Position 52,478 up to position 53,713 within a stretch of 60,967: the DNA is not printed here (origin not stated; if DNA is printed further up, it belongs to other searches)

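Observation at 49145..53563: Three exactly 311-aa paralogues of an uncharacterised two-domain VOC-fold protein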

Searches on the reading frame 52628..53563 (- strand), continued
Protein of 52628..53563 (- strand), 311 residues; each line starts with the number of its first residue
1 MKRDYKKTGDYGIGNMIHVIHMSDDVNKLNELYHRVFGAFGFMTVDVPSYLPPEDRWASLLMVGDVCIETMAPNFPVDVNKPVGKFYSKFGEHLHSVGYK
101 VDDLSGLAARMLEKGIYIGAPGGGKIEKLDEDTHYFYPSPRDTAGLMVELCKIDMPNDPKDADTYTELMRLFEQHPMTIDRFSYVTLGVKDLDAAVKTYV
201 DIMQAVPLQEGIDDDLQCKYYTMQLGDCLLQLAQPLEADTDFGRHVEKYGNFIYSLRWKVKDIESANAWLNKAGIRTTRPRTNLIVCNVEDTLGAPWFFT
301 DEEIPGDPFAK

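Call 31: search_solved_structures(query=A2, max_evalue=0.01, show_alignments=5)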
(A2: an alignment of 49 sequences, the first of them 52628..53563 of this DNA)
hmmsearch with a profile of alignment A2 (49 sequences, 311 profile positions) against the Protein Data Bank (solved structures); distinct sequences matched with E-value up to 0.01: 12.
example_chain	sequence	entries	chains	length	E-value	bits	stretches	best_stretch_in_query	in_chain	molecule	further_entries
6bu2_A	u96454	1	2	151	1.1e-10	44.3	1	181-278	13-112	Glyoxalase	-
6xbr_A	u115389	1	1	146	5.1e-09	38.9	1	179-278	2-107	Methylmalonyl-CoA epimerase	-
6xbs_A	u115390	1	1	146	5.3e-09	38.8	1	179-278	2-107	Methylmalonyl-CoA epimerase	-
6xbv_A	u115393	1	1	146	6.9e-09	38.4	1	179-278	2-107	Methylmalonyl-CoA epimerase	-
6wf6_A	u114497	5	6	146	7.5e-09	38.3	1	179-278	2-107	Methylmalonyl-CoA epimerase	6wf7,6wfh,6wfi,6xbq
6xbt_A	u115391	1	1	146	4.9e-08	35.6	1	179-278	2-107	Methylmalonyl-CoA epimerase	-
3rmu_A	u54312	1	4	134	1.1e-05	27.9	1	180-278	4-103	Methylmalonyl-CoA epimerase, mitochondrial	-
6qh4_C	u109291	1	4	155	8.6e-05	25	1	179-277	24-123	Methylmalonyl-CoA epimerase, mitochondrial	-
3oa4_A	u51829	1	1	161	0.00037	22.9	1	181-277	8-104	glyoxalase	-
3gm5_A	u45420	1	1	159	0.00038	22.9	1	209-278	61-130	Lactoylglutathione lyase and related lyases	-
1jc4_A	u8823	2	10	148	0.002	20.5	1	18-141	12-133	Methylmalonyl-CoA epimerase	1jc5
3zgj_A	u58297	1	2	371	0.0038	19.6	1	182-266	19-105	4-HYDROXYPHENYLPYRUVIC ACID DIOXYGENASE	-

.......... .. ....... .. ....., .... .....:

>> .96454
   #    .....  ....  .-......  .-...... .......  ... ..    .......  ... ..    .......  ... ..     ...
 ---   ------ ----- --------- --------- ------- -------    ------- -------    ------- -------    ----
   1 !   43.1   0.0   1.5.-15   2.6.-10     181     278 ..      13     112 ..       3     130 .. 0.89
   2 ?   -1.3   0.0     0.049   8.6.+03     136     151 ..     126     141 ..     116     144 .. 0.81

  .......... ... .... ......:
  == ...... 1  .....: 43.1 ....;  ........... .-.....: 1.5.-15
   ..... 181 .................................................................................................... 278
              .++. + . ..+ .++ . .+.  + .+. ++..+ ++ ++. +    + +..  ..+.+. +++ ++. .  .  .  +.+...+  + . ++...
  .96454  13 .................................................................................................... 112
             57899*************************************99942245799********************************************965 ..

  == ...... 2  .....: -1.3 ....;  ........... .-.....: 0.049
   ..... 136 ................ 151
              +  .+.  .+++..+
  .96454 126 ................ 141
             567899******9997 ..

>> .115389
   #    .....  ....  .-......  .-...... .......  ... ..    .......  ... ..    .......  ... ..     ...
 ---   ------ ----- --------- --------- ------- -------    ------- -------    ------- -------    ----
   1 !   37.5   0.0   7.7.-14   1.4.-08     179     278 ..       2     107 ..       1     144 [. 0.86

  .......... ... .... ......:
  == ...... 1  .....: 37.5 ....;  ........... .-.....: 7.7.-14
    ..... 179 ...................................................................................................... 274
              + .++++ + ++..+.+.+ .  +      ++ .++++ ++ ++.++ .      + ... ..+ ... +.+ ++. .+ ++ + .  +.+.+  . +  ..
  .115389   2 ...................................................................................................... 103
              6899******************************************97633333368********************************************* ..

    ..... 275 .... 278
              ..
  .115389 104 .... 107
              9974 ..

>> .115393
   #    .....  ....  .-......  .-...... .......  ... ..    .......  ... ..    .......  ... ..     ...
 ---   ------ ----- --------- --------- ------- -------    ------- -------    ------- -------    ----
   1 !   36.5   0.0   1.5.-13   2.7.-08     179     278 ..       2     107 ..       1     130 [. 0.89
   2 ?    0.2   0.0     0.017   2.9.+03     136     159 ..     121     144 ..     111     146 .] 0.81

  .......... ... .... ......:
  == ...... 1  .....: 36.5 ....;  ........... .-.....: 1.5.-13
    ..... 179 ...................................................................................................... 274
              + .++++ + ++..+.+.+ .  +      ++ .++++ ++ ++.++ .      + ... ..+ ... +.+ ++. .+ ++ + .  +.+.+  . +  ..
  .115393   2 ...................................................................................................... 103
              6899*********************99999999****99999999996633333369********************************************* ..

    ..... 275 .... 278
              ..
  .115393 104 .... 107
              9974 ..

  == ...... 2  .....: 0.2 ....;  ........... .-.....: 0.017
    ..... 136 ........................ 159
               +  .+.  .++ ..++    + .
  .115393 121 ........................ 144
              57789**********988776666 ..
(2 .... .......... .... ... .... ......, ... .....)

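Call 47: search_protein_families(library=ncbifam, proteins=[L050:8171-9607:+, L037:4311-5123:+, L060:6397-7866:-, L025:3317-4411:+, L013:11404-12474:-, L040:13562-14461:-, L034:15704-17887:+, L028:11010-12254:-], max_evalue=1e-10)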
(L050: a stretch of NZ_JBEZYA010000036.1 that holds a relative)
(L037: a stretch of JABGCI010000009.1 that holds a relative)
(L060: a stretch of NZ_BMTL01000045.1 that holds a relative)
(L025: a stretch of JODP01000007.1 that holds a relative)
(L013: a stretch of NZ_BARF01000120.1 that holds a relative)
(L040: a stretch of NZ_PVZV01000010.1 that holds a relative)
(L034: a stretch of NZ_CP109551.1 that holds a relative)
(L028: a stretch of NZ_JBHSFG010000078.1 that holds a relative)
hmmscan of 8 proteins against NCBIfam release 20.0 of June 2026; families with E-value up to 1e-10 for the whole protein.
L050:8171-9607:+ (478 aa): 7 families
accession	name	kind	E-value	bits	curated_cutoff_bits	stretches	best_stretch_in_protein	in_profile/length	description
NF041504.1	AccA_sub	subfamily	9.4e-56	189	300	1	239-455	2-235/257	carboxyltransferase subunit alpha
NF004344.0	PRK05724.1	equivalog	1.5e-51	175.6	357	1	237-448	57-278/319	acetyl-CoA carboxylase carboxyltransferase subunit alpha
TIGR00515.1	accD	equivalog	1.4e-43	149.2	317.45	1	17-202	72-267/285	acetyl-CoA carboxylase, carboxyltransferase subunit beta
TIGR00513.1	accA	equivalog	2e-43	149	319.3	1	236-447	56-277/321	acetyl-CoA carboxylase carboxyl transferase subunit alpha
NF008971.0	PRK12319.1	equivalog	2.6e-36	125.5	406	1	240-448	7-225/256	acetyl-CoA carboxylase carboxyl transferase subunit alpha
TIGR01117.1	mmdA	subfamily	2.1e-21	76.3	998.8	1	42-176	69-202/512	methylmalonyl-CoA decarboxylase subunit alpha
TIGR03134.1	malonate_gamma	equivalog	3.8e-11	42.9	237.15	1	254-467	4-239/258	biotin-independent malonate decarboxylase subunit gamma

L037:4311-5123:+ (270 aa): 66 families (the best 25 are shown)
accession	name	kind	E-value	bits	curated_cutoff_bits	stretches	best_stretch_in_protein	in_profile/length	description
NF004525.0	PRK05870.1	equivalog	7.6e-58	196.4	285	1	18-261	8-248/249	enoyl-CoA hydratase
NF006699.0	PRK09245.1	subfamily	1.8e-54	184.8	354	1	15-269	5-265/266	crotonase/enoyl-CoA hydratase family protein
NF004857.0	PRK06210.1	equivalog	7.1e-53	179.8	341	1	12-268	8-273/275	enoyl-CoA hydratase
NF051848.1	EnCoAHydtEchA19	equivalog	1.9e-52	178.4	400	1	22-270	9-258/258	enoyl-CoA hydratase EchA19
NF004519.0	PRK05864.1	equivalog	1.8e-47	162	337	1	9-267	6-272/276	enoyl-CoA hydratase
NF007239.0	PRK09674.1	equivalog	3e-47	161.2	371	1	15-270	6-257/257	2,3-dehydroadipyl-CoA hydratase PaaF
NF006107.0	PRK08258.1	equivalog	2.2e-46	158.4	330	1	21-270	25-277/277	enoyl-CoA hydratase family protein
NF004635.0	PRK05981.1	equivalog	4.5e-46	157.5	351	1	21-270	12-266/266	enoyl-CoA hydratase/isomerase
NF006007.0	PRK08138.1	subfamily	5.3e-46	157.1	355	1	10-270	5-261/261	enoyl-CoA hydratase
NF005802.0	PRK07657.1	equivalog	3.5e-45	154.5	363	1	13-269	4-259/260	enoyl-CoA hydratase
TIGR02280.1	PaaB1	equivalog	5.1e-44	150.7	345.15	1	21-270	7-256/256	2-(1,2-epoxy-1,2-dihydrophenyl)acetyl-CoA isomerase PaaG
NF046063.1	oxepin_alt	equivalog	1.9e-43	148.8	300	1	22-266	9-254/254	oxepin-CoA hydrolase, alternative type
NF004840.0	PRK06190.1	equivalog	4.1e-43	147.9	253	1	12-260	3-248/260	enoyl-CoA hydratase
NF004796.0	PRK06144.1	subfamily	1.5e-42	145.9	272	1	13-270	8-262/262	enoyl-CoA hydratase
NF006109.0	PRK08260.1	subfamily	7.4e-42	143.6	320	1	21-268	12-276/296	enoyl-CoA hydratase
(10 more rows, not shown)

L060:6397-7866:- (489 aa): 41 families (the best 25 are shown)
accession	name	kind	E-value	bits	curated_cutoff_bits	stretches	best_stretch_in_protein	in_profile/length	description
TIGR01780.1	SSADH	subfamily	3e-177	590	646.35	1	32-483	1-448/448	succinate-semialdehyde dehydrogenase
NF008415.0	PRK11241.1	equivalog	3.3e-166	553.7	828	1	15-488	13-481/482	NADP-dependent succinate-semialdehyde dehydrogenase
TIGR02299.1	HpaE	equivalog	6e-129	430.8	638.35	1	15-488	3-477/488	5-carboxymethyl-2-hydroxymuconate semialdehyde dehydrogenase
NF009725.0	PRK13252.1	equivalog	4.9e-128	427.6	593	1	10-488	4-480/488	betaine-aldehyde dehydrogenase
TIGR01804.1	BADH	equivalog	7.7e-128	426.9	668.6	1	16-483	1-467/467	betaine-aldehyde dehydrogenase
NF010000.0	PRK13473.1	subfamily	2.8e-127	425.2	615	1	14-485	4-470/475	aminobutyraldehyde dehydrogenase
NF007497.0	PRK10090.1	equivalog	1.9e-125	419.3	500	1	12-486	6-476/480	aldehyde dehydrogenase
NF006916.0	PRK09407.1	equivalog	1.2e-118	397.1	521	1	23-485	29-490/526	succinic semialdehyde dehydrogenase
NF040648.1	lactal_redase_Meth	equivalog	1.2e-115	387.3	650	1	16-487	2-462/463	lactaldehyde dehydrogenase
NF045735.1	PaDhStyDPseudo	equivalog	2.4e-115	386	850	1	14-487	4-481/483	phenylacetaldehyde dehydrogenase StyD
NF052305.1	DioxValDhHalo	equivalog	2.8e-114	382.7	750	1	13-485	5-479/483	2,5-dioxovalerate dehydrogenase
NF042993.1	AlphKGSA_gudD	equivalog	1.5e-113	380.1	770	1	14-485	5-478/481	alpha-ketoglutaric semialdehyde dehydrogenase GucD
NF045736.1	PaDhStyDRhodo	equivalog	9.3e-109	364.1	800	1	13-488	3-478/479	phenylacetaldehyde dehydrogenase StyD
TIGR03216.1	OH_muco_semi_DH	equivalog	7.4e-108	361.2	693.25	1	16-487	4-479/481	2-hydroxymuconic semialdehyde dehydrogenase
NF040792.1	glyc_ald_dh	equivalog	6.5e-107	358.5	760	1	15-485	3-471/488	D-glyceraldehyde dehydrogenase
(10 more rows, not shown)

L025:3317-4411:+ (364 aa): 7 families
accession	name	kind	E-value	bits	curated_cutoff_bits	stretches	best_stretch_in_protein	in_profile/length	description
TIGR01692.1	HIBADH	equivalog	1.1e-42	146.3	291.6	1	89-300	1-212/288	3-hydroxyisobutyrate dehydrogenase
NF008592.0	PRK11559.1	equivalog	4.5e-38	131.2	397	1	86-283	4-201/296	2-hydroxy-3-oxopropionate reductase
NF043037.1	ThreonDh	equivalog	5.6e-35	121.2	350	1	86-342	4-260/297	L-threonate dehydrogenase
TIGR01505.1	tartro_sem_red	equivalog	1.1e-34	120.1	340.75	1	87-286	2-201/291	2-hydroxy-3-oxopropionate reductase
NF012005.0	PRK15461.1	equivalog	2.7e-30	105.6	348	1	85-336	2-254/298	sulfolactaldehyde 3-reductase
NF011633.0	PRK15059.1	equivalog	1.1e-24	87.1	451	1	87-286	3-201/292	2-hydroxy-3-oxopropionate reductase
NF007161.0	PRK09599.1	subfamily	7.8e-13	48.3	271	1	87-260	3-179/302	NADP-dependent phosphogluconate dehydrogenase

L013:11404-12474:- (356 aa): 57 families (the best 25 are shown)
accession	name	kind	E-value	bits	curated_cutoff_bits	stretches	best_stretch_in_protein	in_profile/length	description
NF051848.1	EnCoAHydtEchA19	equivalog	3.1e-30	105.6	400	1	173-350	2-182/258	enoyl-CoA hydratase EchA19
NF007239.0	PRK09674.1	equivalog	4.3e-30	105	371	1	171-350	4-181/257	2,3-dehydroadipyl-CoA hydratase PaaF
NF006007.0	PRK08138.1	subfamily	1.3e-28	100.1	355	1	171-348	7-183/261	enoyl-CoA hydratase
NF004840.0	PRK06190.1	equivalog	5.9e-28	98.2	253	1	171-350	4-183/260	enoyl-CoA hydratase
NF004525.0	PRK05870.1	equivalog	9e-28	97.9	285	1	171-348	3-180/249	enoyl-CoA hydratase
NF006013.0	PRK08150.1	subfamily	2.3e-26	92.7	232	1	171-346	6-179/259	crotonase/enoyl-CoA hydratase family protein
NF004634.0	PRK05980.1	equivalog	6.2e-26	91.3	375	1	170-350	2-187/263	crotonase/enoyl-CoA hydratase family protein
NF006699.0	PRK09245.1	subfamily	2.6e-25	89.2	354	1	171-350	3-190/266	crotonase/enoyl-CoA hydratase family protein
TIGR02280.1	PaaB1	equivalog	4.9e-25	88.5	345.15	1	174-347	2-177/256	2-(1,2-epoxy-1,2-dihydrophenyl)acetyl-CoA isomerase PaaG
NF006100.0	PRK08252.1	subfamily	7.3e-25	88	282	1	170-348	2-176/254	crotonase/enoyl-CoA hydratase family protein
NF046063.1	oxepin_alt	equivalog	2.8e-23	82.7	300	1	174-349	3-181/254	oxepin-CoA hydrolase, alternative type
NF005803.0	PRK07658.1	equivalog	6.2e-23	81.5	313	1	175-349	6-180/257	enoyl-CoA hydratase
NF004517.0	PRK05862.1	equivalog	2.1e-22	79.8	396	1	170-350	3-181/257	enoyl-CoA hydratase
NF006008.0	PRK08139.1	equivalog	2.2e-22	79.9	313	1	170-350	9-190/266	enoyl-CoA hydratase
NF042430.2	EnCoAhydt_DpgD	equivalog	3.2e-22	79.2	400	1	177-350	3-182/258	enoyl-CoA-hydratase DpgD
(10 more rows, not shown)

L040:13562-14461:- (299 aa): 18 families
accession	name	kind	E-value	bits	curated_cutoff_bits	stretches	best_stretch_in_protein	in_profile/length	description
TIGR03560.1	F420_Rv1855c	subfamily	3.2e-85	285.6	231.4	1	21-242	3-226/227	TIGR03560 family F420-dependent LLM class oxidoreductase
TIGR03619.1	F420_Rv2161c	subfamily_domain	6.8e-48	163.4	166.9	1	35-275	2-246/247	TIGR03619 family F420-dependent LLM class oxidoreductase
TIGR03621.1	F420_MSMEG_2516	subfamily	5e-36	124.3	213.15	1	28-219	11-183/295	TIGR03621 family F420-dependent LLM class oxidoreductase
TIGR03856.1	F420_MSMEG_2906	subfamily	6.9e-33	114.2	243.7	1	37-261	22-216/249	LLM class F420-dependent oxidoreductase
TIGR04021.1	LLM_DMSO2_sfnG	equivalog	3.4e-25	89.2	382.95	1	35-235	32-228/350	dimethylsulfone monooxygenase SfnG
TIGR03571.1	lucif_BA3436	subfamily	2.4e-19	69.7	303.9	1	34-195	34-192/304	TIGR03571 family LLM class oxidoreductase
TIGR03557.1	F420_G6P_family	subfamily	3.6e-19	69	210.4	1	30-210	12-186/316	TIGR03557 family F420-dependent LLM class oxidoreductase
TIGR04465.1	ArgArg_F420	equivalog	6.1e-19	68.3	470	1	28-249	58-273/364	F420-dependent hydroxymycolic acid dehydrogenase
TIGR03860.1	FMN_nitrolo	subfamily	1.5e-16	60.2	279.7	1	31-160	29-162/422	NtaA/DmoA family FMN-dependent monooxygenase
TIGR03612.1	RutA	equivalog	3.1e-16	59.8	498.3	1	67-238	64-238/355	pyrimidine utilization protein A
TIGR03565.1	alk_sulf_monoox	equivalog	1e-15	57.6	518.2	1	78-234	63-218/346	FMNH2-dependent alkanesulfonate monooxygenase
TIGR03554.1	F420_G6P_DH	equivalog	3.7e-15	55.8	420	1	33-241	18-226/331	glucose-6-phosphate dehydrogenase (coenzyme-F420)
TIGR03617.1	F420_MSMEG_2256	subfamily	1.1e-14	54.1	278.15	1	71-238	22-195/318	TIGR03617 family F420-dependent LLM class oxidoreductase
TIGR03555.1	F420_mer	equivalog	1.2e-14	54.5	348.7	1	27-246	8-212/325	5,10-methylenetetrahydromethanopterin reductase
NF001939.1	PRK00719.1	subfamily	1.5e-14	53.6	510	1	83-234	66-218/373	alkanesulfonate monooxygenase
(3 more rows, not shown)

L034:15704-17887:+ (727 aa): 15 families
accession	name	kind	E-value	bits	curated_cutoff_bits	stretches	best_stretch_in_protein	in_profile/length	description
TIGR03204.1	pimC_large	equivalog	8.1e-47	159.9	623.85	1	396-720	47-395/395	pimeloyl-CoA dehydrogenase large subunit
NF042972.1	AcrlCoAredClosAcrC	equivalog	6.6e-42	143.5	640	2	384-718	32-377/378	acryloyl-CoA reductase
NF050027.1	acylCoADhIpdE2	equivalog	5.8e-40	137.7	450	1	19-338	1-292/311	acyl-CoA dehydrogenase IpdE2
NF008997.0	PRK12341.1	equivalog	1.1e-39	136.6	537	2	414-717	63-376/382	acyl-CoA dehydrogenase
NF045552.1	GlutCoADH_Des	equivalog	3.7e-39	135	470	2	433-720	90-382/387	glutaryl-CoA dehydrogenase Acd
NF042439.1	SulpropCoADesulf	equivalog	9.3e-37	126.6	600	2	472-720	111-373/379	3-sulfinopropanoyl-CoA desulfinase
NF053553.1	prodigi_MBC_PigA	equivalog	5.6e-34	117.9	500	1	446-717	100-379/381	prodigiosin MBC biosynthesis dehydrogenase PigA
NF045652.1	ProlPCPDhRedW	equivalog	8.2e-34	117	650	2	445-720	94-375/376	L-prolyl-[peptidyl-carrier protein] dehydrogenase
NF002885.1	PRK03354.1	equivalog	2.8e-28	99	540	1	445-709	95-365/378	crotonobetainyl-CoA dehydrogenase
NF043006.1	CyhCrbnylCoADH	equivalog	1.9e-26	92.9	650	1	446-643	97-288/380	cyclohexane-1-carbonyl-CoA dehydrogenase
TIGR03207.1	cyc_hxne_CoA_dh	equivalog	2.9e-24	85.5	575.35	1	402-580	45-228/372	cyclohexanecarboxyl-CoA dehydrogenase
TIGR03203.1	pimD_small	equivalog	4e-21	75.5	652.7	1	221-336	239-356/378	pimeloyl-CoA dehydrogenase small subunit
NF058590.1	AcCoDHFadEBacil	equivalog_domain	8.9e-21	74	600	0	223-271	258-306/586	acyl-CoA dehydrogenase FadE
NF052270.1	Staph_DH_FadE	equivalog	3.1e-19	69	600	0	222-333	259-370/400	acyl-CoA dehydrogenase FadE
NF037942.1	ac_ACP_DH_MbtN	equivalog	1.1e-11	44.2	700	0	463-636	105-273/376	mycobactin biosynthesis acyl-ACP dehydrogenase MbtN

L028:11010-12254:- (414 aa): 17 families
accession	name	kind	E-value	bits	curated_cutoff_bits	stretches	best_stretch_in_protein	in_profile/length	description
NF005892.0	PRK07855.1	subfamily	7.5e-79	265.4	469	1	33-407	5-384/390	lipid-transfer protein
NF004811.0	PRK06158.1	subfamily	4.4e-66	223.4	421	1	33-400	7-366/384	acetyl-CoA acetyltransferase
NF004720.0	PRK06064.1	subfamily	5.7e-52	176.8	420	1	34-400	2-372/389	thiolase domain-containing protein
NF006010.0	PRK08142.1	subfamily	1.2e-46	159.3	462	1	37-384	8-353/388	thiolase domain-containing protein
NF009228.0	PRK12578.1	subfamily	1.5e-45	155.5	485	1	33-402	2-374/387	thiolase domain-containing protein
NF053570.1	AcCoTHIOL_METTL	equivalog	2.6e-38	131.9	600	1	35-403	3-371/385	acetyl-CoA acetyltransferase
NF006102.0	PRK08256.1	subfamily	1.8e-32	112.9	436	1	33-392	2-371/394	lipid-transfer protein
NF006180.0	PRK08313.1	subfamily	1e-31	110.2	514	1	33-392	3-362/389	thiolase domain-containing protein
NF004715.0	PRK06059.1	equivalog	1.6e-31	109.7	424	1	33-398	3-383/399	lipid-transfer protein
NF004721.0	PRK06065.1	equivalog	7.6e-31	107.3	455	1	180-403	155-380/393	thiolase domain-containing protein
NF004810.0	PRK06157.1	equivalog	1.8e-28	99.8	403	1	33-409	6-390/400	acetyl-CoA acetyltransferase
NF004982.0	PRK06365.1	equivalog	2.4e-25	89.5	695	1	36-275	18-257/430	thiolase domain-containing protein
NF005704.0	PRK07516.1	subfamily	3.8e-25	88.7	412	1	34-398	2-371/389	thiolase domain-containing protein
NF004722.0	PRK06066.1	equivalog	2.5e-22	79.4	516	1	177-388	145-359/385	thiolase domain-containing protein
NF053628.1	BnzsclthlBbsBGT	equivalog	3.4e-17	62.3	750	1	34-382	5-349/389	benzoylsuccinyl-CoA thiolase subunit BbsB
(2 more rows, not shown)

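Call 50: search_protein_representatives(alignment_id=A2)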
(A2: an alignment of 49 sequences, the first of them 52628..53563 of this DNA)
Query: 49 sequences, 311 profile positions. Proteins with E-value up to 0.001 (for the whole library): 1279; up to 1e-10: 298; up to 1e-30: 67. The best 150 are listed.
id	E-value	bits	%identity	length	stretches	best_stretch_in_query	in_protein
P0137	1.6e-103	362.5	-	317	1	4-310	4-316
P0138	7.9e-97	340.5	-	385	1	3-212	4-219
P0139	6.7e-91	321.0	-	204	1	111-310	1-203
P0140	3.6e-88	312.0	-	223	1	1-161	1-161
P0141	1.5e-87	310.0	-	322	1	7-300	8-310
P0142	1.7e-85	303.2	-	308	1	1-300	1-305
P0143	2.3e-85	302.8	-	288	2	144-310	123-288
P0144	9.3e-85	300.8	-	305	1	1-301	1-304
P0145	7.3e-81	288.0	-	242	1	1-149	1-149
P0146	2.2e-77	276.6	-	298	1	1-305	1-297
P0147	7.8e-75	268.2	-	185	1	1-144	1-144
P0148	4.3e-74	265.8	-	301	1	10-309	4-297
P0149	8.5e-65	235.3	-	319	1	1-209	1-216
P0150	3.4e-59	216.9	-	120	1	1-120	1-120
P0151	2.9e-57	210.5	-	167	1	1-131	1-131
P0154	2.0e-53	197.9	-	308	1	10-308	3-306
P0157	2.0e-51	191.4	-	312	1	13-309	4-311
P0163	1.5e-46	175.4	-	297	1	14-309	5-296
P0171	4.5e-44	167.2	-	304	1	13-308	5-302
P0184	1.1e-38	149.6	-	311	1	13-309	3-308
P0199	4.7e-32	127.7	-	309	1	13-308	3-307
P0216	8.7e-27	110.4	-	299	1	11-308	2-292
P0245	4.9e-23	98.1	-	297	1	15-308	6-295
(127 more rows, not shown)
